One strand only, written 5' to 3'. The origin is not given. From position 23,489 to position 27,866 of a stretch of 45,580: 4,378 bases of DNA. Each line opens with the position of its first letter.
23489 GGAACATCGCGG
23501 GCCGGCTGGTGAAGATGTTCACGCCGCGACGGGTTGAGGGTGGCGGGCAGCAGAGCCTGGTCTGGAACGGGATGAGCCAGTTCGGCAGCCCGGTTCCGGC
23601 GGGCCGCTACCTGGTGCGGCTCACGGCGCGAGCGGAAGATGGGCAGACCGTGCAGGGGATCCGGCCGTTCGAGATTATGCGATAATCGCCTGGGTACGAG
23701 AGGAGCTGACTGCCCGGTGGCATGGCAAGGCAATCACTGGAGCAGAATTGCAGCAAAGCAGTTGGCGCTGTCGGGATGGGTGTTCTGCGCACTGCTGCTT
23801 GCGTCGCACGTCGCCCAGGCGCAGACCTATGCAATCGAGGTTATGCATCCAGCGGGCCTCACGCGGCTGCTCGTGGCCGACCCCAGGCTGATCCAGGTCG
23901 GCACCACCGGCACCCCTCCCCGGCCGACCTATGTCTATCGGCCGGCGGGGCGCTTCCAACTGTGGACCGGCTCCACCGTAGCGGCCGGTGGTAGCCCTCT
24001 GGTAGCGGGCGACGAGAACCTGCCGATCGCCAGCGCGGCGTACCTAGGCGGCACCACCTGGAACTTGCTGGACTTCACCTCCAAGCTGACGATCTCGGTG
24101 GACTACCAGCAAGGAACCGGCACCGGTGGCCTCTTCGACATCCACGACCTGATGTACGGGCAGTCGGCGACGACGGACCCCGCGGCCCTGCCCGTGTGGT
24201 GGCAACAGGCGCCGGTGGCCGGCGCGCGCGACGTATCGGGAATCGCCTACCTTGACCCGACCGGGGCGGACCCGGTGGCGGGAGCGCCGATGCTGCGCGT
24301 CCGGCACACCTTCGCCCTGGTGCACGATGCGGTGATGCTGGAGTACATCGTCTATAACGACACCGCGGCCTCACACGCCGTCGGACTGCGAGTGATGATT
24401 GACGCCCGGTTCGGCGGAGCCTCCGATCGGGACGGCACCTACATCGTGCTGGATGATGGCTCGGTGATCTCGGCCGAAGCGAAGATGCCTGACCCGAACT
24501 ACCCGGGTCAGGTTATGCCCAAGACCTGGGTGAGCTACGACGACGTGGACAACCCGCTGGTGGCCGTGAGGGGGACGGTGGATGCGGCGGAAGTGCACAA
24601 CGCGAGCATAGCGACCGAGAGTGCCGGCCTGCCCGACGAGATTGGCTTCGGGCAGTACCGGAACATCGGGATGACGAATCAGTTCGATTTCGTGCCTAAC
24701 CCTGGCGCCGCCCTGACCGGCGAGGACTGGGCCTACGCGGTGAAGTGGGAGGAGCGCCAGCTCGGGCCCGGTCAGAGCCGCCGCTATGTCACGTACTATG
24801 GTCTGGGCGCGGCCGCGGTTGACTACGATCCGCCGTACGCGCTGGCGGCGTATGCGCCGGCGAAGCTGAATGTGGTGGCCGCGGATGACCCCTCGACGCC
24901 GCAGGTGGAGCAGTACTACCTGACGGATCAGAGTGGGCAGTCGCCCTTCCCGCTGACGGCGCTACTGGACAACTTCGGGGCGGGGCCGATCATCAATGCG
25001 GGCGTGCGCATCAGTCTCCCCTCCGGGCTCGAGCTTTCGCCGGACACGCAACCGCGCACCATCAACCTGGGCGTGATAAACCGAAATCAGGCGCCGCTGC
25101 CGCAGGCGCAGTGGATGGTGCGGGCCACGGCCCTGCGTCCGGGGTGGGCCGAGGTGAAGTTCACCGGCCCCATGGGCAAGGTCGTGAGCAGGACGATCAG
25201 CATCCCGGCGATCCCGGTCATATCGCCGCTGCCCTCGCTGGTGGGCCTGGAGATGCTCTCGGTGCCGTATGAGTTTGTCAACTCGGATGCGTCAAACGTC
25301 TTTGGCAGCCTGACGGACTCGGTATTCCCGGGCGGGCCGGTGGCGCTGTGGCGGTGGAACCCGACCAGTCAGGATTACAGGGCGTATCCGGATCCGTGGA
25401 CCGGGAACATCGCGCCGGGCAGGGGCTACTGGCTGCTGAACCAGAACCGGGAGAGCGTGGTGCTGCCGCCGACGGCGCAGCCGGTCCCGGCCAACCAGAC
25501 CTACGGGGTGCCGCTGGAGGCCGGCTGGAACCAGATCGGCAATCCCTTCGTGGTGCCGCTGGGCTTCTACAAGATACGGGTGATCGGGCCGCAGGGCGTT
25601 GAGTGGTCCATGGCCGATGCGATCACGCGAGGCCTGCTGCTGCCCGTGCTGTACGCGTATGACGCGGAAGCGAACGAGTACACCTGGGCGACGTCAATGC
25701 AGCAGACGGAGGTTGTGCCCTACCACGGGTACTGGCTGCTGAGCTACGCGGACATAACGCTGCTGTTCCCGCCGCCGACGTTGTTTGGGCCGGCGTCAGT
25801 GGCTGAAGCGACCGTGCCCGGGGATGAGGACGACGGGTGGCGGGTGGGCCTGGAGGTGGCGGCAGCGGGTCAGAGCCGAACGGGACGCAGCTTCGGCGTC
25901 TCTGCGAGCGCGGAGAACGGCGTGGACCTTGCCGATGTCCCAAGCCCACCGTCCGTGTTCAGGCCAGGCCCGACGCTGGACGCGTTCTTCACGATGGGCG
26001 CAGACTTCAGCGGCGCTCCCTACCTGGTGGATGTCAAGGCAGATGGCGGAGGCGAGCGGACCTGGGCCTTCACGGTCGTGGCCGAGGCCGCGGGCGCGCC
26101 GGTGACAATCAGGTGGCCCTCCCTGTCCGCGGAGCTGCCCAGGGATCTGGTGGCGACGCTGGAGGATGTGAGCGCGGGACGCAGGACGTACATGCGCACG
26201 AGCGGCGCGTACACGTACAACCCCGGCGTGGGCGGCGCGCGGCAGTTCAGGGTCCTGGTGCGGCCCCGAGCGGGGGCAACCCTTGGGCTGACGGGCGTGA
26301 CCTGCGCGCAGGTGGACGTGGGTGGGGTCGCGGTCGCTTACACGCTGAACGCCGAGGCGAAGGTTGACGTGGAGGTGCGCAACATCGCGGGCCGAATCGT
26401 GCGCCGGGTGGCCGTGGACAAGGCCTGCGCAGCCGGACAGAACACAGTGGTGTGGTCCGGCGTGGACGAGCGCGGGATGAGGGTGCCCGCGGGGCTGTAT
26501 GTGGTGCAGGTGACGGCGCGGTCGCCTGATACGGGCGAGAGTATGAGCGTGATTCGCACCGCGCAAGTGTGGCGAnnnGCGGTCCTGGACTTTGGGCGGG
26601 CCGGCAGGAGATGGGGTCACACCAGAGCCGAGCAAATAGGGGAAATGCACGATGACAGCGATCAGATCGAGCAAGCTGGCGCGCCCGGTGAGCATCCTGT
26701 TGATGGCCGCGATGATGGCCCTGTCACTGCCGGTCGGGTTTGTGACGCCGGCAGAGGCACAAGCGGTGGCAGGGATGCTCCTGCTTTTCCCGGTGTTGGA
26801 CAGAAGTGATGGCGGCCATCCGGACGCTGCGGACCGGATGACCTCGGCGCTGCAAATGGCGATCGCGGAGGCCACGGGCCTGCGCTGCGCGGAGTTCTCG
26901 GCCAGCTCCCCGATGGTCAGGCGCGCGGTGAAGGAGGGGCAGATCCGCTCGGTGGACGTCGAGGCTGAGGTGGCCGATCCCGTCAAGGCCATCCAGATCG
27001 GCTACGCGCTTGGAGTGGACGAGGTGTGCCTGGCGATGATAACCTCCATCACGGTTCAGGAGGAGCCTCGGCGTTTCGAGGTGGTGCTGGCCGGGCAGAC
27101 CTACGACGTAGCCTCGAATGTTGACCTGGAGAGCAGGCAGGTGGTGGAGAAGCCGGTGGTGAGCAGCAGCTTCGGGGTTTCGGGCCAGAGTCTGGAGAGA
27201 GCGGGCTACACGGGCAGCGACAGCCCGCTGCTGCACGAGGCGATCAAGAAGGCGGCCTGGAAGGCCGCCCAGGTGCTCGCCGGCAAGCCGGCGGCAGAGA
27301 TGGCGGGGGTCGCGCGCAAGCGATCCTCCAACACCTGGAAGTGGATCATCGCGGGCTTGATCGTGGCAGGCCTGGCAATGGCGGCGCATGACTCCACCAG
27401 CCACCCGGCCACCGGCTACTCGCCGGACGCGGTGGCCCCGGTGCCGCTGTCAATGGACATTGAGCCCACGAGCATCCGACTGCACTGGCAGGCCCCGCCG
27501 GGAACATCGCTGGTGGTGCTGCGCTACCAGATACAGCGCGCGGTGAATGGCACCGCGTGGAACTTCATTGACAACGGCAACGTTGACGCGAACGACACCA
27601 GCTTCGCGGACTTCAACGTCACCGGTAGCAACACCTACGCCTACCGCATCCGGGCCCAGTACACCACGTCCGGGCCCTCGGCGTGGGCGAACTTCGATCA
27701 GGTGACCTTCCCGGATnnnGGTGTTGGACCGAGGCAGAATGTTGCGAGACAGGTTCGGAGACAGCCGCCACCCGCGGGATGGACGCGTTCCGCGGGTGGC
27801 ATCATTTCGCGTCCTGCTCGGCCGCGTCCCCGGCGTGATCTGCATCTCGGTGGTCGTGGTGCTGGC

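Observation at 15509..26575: A ~430-465 aa tripartite C-terminal module shared by three otherwise unrelated secreted proteins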

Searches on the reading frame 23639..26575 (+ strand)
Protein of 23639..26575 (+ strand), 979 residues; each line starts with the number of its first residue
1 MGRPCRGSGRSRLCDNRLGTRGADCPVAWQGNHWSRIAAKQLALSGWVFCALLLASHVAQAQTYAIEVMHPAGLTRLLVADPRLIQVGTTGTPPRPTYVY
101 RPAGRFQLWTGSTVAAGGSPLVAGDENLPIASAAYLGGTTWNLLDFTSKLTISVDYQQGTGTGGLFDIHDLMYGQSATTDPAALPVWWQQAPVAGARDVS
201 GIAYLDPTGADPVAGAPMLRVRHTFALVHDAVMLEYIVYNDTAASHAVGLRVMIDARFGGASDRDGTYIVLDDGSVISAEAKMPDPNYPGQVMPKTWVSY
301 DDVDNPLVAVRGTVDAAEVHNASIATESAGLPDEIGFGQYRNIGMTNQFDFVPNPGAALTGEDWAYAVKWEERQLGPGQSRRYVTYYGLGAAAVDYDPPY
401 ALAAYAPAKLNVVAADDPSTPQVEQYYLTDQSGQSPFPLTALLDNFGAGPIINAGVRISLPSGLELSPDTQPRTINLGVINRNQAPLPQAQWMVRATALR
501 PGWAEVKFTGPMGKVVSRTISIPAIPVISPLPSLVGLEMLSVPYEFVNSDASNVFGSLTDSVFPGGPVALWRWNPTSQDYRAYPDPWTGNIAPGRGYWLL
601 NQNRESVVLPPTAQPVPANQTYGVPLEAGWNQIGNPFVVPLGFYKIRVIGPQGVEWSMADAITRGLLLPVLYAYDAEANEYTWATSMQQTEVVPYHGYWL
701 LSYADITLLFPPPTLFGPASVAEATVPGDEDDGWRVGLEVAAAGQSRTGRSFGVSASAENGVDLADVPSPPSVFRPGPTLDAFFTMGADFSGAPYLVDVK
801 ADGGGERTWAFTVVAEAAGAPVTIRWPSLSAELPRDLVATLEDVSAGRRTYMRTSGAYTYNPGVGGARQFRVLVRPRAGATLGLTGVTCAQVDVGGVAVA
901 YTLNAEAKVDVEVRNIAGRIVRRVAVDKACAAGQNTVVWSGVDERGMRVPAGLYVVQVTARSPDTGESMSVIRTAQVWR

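Call 7: search_protein_families(library=pfam, proteins=[window:23639-26575:+], max_evalue=0.1)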
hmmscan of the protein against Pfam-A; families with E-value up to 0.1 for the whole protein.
window:23639-26575:+ (979 aa): 1 family
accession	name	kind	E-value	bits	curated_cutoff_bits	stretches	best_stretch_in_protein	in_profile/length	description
PF13860.13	FlgD_ig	-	2e-10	40.9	27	1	897-962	12-77/79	FlgD Ig-like domain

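Call 9: search_protein_families(library=ncbifam, proteins=[window:23639-26575:+], max_evalue=1)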
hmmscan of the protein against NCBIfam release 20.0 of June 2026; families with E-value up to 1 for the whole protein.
window:23639-26575:+ (979 aa): 9 families
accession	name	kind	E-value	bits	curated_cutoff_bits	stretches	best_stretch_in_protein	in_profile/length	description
NF005176.1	PRK06655.1-1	equivalog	8.9e-09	35.5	230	1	902-977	92-166/197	flagellar hook assembly protein FlgD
NF009277.0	PRK12634.1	equivalog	3e-05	24.2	333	1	902-972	117-184/221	flagellar basal body rod modification protein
NF009453.0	PRK12813.1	equivalog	0.0005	19.7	264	1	898-964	114-177/223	flagellar basal body rod modification protein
NF009276.0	PRK12633.1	equivalog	0.00056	19.7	383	1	899-966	120-187/234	flagellar basal body rod modification protein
NF033707.1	T9SS_sortase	equivalog_domain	0.0026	15.5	420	1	905-971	1021-1088/1095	type IX secretion system sortase PorU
NF009452.0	PRK12812.1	equivalog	0.0086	15.3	258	1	906-962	151-208/289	flagellar basal body rod modification protein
TIGR04183.1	Por_Secre_tail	domain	0.032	14.2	23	1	899-960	11-60/72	T9SS type A sorting domain-containing protein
NF052228.1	T9SS_PorZ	equivalog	0.061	11.7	260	1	908-964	696-746/757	type IX secretion system anionic LPS delivery protein PorZ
NF053608.1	Lsa66_OmpA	equivalog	0.2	10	700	1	936-973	204-241/581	fibronectin-binding adhesin Lsa66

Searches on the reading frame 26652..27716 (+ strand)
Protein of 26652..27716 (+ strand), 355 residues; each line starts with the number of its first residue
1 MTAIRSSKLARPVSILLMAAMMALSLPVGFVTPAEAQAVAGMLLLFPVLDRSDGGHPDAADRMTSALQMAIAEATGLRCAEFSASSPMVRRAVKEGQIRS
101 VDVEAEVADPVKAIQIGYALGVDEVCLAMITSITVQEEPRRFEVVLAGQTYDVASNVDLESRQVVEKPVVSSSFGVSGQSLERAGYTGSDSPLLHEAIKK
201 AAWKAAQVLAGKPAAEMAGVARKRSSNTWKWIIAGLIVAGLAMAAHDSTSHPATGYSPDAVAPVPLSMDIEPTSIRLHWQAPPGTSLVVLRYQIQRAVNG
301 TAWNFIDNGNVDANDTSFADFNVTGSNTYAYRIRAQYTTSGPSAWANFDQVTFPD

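Call 12: search_protein_families(library=pfam, proteins=[window:26652-27716:+], max_evalue=0.001)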
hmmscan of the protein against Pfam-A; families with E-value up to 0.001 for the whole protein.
window:26652-27716:+ (355 aa): 1 family
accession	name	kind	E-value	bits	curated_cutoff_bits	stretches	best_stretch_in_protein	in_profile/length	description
PF00041.27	fn3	-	0.00054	20.5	25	1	263-344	3-79/84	Fibronectin type III domain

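Call 62: search_protein_families(library=ncbifam, proteins=[window:26652-27716:+], max_evalue=0.1)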
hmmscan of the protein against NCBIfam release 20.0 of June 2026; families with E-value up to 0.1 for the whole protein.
window:26652-27716:+ (355 aa): 0 families
